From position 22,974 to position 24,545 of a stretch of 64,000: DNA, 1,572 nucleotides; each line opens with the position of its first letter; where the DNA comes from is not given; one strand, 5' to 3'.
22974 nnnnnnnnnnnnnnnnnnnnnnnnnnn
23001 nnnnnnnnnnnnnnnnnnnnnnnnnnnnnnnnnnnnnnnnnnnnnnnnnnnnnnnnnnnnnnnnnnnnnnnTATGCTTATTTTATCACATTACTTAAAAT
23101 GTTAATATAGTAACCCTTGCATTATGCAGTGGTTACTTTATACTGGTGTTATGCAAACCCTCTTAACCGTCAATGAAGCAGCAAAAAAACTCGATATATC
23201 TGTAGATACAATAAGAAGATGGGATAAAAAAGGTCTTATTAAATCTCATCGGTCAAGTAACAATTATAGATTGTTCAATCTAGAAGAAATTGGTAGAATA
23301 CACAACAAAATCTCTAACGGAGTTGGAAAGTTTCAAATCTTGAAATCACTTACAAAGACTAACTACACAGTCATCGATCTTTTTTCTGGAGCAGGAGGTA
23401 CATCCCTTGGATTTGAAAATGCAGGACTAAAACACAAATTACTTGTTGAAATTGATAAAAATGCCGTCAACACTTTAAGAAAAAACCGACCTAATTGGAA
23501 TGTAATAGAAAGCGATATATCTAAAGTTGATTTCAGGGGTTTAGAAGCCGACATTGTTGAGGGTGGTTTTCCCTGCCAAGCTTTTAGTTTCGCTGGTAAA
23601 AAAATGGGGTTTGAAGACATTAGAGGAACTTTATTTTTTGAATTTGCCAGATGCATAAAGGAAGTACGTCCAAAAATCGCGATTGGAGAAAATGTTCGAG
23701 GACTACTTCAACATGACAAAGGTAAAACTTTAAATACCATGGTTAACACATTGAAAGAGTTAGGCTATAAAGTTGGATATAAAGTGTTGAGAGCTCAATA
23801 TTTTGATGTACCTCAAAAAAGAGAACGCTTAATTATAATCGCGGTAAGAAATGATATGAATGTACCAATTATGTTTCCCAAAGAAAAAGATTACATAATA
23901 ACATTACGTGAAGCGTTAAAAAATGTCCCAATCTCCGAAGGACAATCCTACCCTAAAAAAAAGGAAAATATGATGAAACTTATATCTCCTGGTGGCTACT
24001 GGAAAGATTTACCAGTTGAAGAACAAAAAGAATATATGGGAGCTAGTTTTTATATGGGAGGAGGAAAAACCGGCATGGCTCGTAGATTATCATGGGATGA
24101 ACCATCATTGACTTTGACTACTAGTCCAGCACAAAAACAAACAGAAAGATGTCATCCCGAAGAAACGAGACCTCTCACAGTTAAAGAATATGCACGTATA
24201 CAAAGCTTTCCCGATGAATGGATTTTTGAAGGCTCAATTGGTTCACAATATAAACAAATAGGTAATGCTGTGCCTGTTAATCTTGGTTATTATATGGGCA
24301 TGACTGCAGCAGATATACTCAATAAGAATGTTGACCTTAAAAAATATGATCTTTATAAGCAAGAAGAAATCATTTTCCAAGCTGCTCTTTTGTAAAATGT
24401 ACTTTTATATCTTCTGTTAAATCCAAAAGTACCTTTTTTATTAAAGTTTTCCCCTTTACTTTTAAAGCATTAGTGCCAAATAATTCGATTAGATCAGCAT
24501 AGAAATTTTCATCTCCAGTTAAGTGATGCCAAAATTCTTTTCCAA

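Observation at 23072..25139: Type II restriction-modification module inserted inside the spc ribosomal-protein operon, between rplO and secY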

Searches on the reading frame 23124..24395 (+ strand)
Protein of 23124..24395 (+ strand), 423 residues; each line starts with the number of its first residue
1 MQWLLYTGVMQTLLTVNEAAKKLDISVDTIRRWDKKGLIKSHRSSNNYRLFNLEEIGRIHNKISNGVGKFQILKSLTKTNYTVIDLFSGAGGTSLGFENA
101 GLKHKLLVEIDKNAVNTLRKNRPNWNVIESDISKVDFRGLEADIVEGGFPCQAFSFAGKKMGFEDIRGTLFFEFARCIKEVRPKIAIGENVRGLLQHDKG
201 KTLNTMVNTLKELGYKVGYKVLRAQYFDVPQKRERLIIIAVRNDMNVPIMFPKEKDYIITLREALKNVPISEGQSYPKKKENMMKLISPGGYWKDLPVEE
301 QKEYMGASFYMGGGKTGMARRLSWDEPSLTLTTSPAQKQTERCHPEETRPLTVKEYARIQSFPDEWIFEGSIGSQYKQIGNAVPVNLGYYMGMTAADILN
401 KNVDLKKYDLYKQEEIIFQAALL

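Call 3: search_protein_families(library=pfam, proteins=[window:23124-24395:+], max_evalue=0.1)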
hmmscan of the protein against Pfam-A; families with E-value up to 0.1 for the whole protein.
window:23124-24395:+ (423 aa): 14 families
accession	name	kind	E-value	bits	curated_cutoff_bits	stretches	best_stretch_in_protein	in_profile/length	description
PF00145.23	DNA_methylase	-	1.5e-84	284.6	22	1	81-390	1-317/324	C-5 cytosine-specific DNA methylase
PF00376.29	MerR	-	3.6e-13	49.5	28.2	1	15-51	1-38/38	MerR family regulatory protein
PF13411.12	MerR_1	-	3.7e-09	37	21.6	1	15-60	2-47/69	MerR HTH family regulatory protein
PF12728.13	HTH_17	-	1.7e-07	31.8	27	1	13-56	1-43/51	Helix-turn-helix domain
PF03602.21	Cons_hypoth95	-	0.00012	22.2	24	1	70-126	33-88/182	Conserved hypothetical protein 95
PF13551.12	HTH_29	-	0.00061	20.3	28.1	1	4-46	7-52/64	Winged helix-turn helix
PF13518.12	HTH_28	-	0.0015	19.1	25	1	13-36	13-35/52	Helix-turn-helix domain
PF09445.16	Methyltransf_15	-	0.0078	16.2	22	1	82-127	3-47/165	RNA cap guanine-N2 methyltransferase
PF08220.18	HTH_DeoR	-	0.014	15.5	21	1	11-32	12-33/57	DeoR-like helix-turn-helix domain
PF01343.23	Peptidase_S49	-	0.02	15.3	24.9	0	7-72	42-108/154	Peptidase family S49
PF13384.12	HTH_23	-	0.027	14.8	24.6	1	14-33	18-37/50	Homeodomain-like domain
PF02475.24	TRM5-TYW2_MTfase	-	0.031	14.6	28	1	73-135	30-99/164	TRM5/TYW2 methyltransferase domain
PF04545.22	Sigma70_r4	-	0.066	13.2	24.1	0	14-38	21-45/50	Sigma-70, region 4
PF13542.12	HTH_Tnp_ISL3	-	0.083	12.8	27.4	0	15-35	28-48/51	Helix-turn-helix domain of transposase family ISL3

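Call 4: search_protein_families(library=ncbifam, proteins=[window:23124-24395:+], max_evalue=0.1)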
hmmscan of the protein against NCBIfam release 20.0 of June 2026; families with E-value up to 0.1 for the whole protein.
window:23124-24395:+ (423 aa): 22 families
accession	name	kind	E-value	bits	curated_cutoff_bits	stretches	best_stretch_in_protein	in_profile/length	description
TIGR00675.1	dcm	superfamily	3e-82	276.9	100.65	1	83-387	1-321/329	DNA (cytosine-5-)-methyltransferase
NF007772.0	PRK10458.1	subfamily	6.5e-28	97.5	710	1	78-251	86-296/472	DNA cytosine methylase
TIGR01764.1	excise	domain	2.5e-06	27.7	28.8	1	13-50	1-38/49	excisionase family DNA-binding protein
TIGR02047.1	CadR-PbrR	equivalog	3.4e-05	23.9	151.45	1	16-59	3-47/127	Cd(II)/Pb(II)-responsive transcriptional regulator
NF011617.0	PRK15043.1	equivalog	6.6e-05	22.3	417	1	13-83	3-77/243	HTH-type transcriptional regulator MlrA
NF033518.0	transpos_IS607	equivalog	0.00014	21.5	110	1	18-64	2-48/187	IS607 family transposase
NF047375.1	HeatShock_HspR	equivalog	0.00015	21.7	105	1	13-60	3-50/92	heat shock protein transcriptional repressor HspR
NF007069.0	PRK09514.1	equivalog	0.00024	21.1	143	1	16-60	4-49/141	Zn(2+)-responsive transcriptional regulator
TIGR02043.1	ZntR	equivalog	0.00028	21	167.95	1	14-59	2-48/131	Zn(2+)-responsive transcriptional regulator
TIGR02051.1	MerR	equivalog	0.00048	20.4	150.85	1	16-60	2-47/124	mercury resistance transcriptional regulator MerR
TIGR02044.1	CueR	equivalog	0.0021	18.1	147.4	1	16-57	3-45/127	Cu(I)-responsive transcriptional regulator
TIGR01950.1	SoxR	equivalog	0.0026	17.5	116.9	1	14-60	2-48/142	redox-sensitive transcriptional activator SoxR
NF050798.1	TF_FtsR_Actino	equivalog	0.0027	17.9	150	1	24-60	16-52/223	transcriptional regulator FtsR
NF047377.1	heat_HspR_dupli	exception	0.0028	17.2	300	1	18-59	10-51/214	heat shock protein transcriptional repressor HspR, fused homodimer type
NF033787.1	HTH_BldC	subfamily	0.004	17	77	1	13-56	2-45/49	BldC family transcriptional regulator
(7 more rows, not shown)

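Call 21: search_solved_structures(query=window:23124-24395:+, max_evalue=0.001, show_alignments=2)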
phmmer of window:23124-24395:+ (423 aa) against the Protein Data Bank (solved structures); distinct sequences matched with E-value up to 0.001: 55.
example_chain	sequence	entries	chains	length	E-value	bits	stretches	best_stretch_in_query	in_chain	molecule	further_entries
10mh_A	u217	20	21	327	6.2e-45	157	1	77-257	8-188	PROTEIN (CYTOSINE-SPECIFIC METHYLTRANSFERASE HHAI) | HaeIII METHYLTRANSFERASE | Modification methylase HhaI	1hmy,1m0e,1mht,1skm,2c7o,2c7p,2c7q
1svu_A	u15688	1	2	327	6.3e-45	157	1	77-257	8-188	Modification methylase HhaI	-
1fjx_A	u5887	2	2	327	6.6e-45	156.9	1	77-257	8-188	HHAI DNA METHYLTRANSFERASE | MODIFICATION METHYLASE HHAI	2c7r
2i9k_A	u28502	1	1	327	8.4e-45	156.6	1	77-257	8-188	Modification methylase HhaI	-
2uyh_A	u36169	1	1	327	1.2e-44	156.1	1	77-257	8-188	MODIFICATION METHYLASE HHAI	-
2zcj_A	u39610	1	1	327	1.6e-44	155.7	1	77-257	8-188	Modification methylase HhaI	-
2uz4_A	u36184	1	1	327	3.1e-44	154.7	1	77-257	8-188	MODIFICATION METHYLASE HHAI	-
2uyc_A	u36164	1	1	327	3.1e-44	154.7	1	77-257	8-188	MODIFICATION METHYLASE HHAI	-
2z6u_A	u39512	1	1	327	4.2e-44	154.3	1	77-257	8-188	Modification methylase HhaI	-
2z6q_A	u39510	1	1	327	4.2e-44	154.3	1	77-257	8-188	Modification methylase HhaI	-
2z6a_A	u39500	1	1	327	1.1e-43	152.9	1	77-257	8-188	Modification methylase HhaI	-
1dct_A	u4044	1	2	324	1.1e-38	136.5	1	83-395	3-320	PROTEIN (MODIFICATION METHYLASE HAEIII)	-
3ubt_Y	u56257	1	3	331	2e-37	132.3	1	83-396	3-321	Modification methylase HaeIII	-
8yf3_A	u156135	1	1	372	3.6e-32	115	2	159-385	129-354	Cytosine-specific methyltransferase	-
3g7u_A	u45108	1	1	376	7e-27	97.6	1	82-294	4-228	Cytosine-specific methyltransferase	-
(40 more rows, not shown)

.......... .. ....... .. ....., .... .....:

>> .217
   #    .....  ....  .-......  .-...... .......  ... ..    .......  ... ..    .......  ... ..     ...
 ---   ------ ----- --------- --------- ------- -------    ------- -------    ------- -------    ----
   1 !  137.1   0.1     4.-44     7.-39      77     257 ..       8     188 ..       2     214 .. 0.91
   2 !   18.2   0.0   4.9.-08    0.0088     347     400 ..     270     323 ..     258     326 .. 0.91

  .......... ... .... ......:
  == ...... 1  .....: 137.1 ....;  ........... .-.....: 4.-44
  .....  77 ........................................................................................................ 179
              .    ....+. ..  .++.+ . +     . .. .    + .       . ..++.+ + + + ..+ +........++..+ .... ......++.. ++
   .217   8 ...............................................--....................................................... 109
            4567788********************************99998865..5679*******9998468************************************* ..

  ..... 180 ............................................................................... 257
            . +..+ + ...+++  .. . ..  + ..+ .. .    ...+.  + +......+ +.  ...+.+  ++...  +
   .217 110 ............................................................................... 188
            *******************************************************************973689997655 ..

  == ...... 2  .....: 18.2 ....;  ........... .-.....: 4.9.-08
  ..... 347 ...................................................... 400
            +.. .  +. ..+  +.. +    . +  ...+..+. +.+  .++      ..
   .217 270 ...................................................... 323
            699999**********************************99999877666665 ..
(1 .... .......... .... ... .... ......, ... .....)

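Call 51: search_protein_families(library=padloc, proteins=[window:23151-24395:+], max_evalue=0.01)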
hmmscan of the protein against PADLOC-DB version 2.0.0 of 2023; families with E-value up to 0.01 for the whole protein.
window:23151-24395:+ (414 aa): 66 families (the best 25 are shown)
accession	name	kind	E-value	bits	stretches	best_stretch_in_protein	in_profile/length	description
PDLC03330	MTase_II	-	1.2e-120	401.3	1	69-392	96-428/430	Type II methyltransferase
PDLC03272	MTase_II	-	6.1e-110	366.1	1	4-400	4-400/407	Type II methyltransferase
PDLC03378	MTase_II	-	3.1e-100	333.8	1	71-393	2-333/344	Type II methyltransferase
PDLC03234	MTase_II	-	3.9e-82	274.5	2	70-263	3-206/375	Type II methyltransferase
PDLC00026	DruM2|DruM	-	2.6e-80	268.5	1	70-393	3-321/336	DNA cytosine methylase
PDLC00033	DruM2|DruM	-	2.9e-79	265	1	68-390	18-364/368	DNA cytosine methylase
PDLC02650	DrmMII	-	3.9e-71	238.2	2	193-397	203-422/435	DrmMII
PDLC03326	MTase_II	-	1.3e-65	220.2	2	71-246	4-188/412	Type II methyltransferase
PDLC03307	MTase_II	-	3.9e-65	218.6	2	74-197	3-126/382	Type II methyltransferase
PDLC03237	MTase_II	-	6e-63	211.1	2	56-238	781-974/1036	Type II methyltransferase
PDLC00027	DruM2|DruM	-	5.7e-62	208.1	2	70-325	10-251/361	DNA cytosine methylase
PDLC00031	DruM2|DruM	-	1e-58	197.2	2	69-325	9-251/361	DNA cytosine methylase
PDLC00029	DruM2|DruM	-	9.8e-55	184.2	1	71-394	4-315/329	DNA cytosine methylase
PDLC02649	DrmMII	-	7.7e-49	164.8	3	132-261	115-249/422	DrmMII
PDLC00032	DruM2|DruM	-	1.3e-47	161.1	1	70-395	2-325/424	DNA cytosine methylase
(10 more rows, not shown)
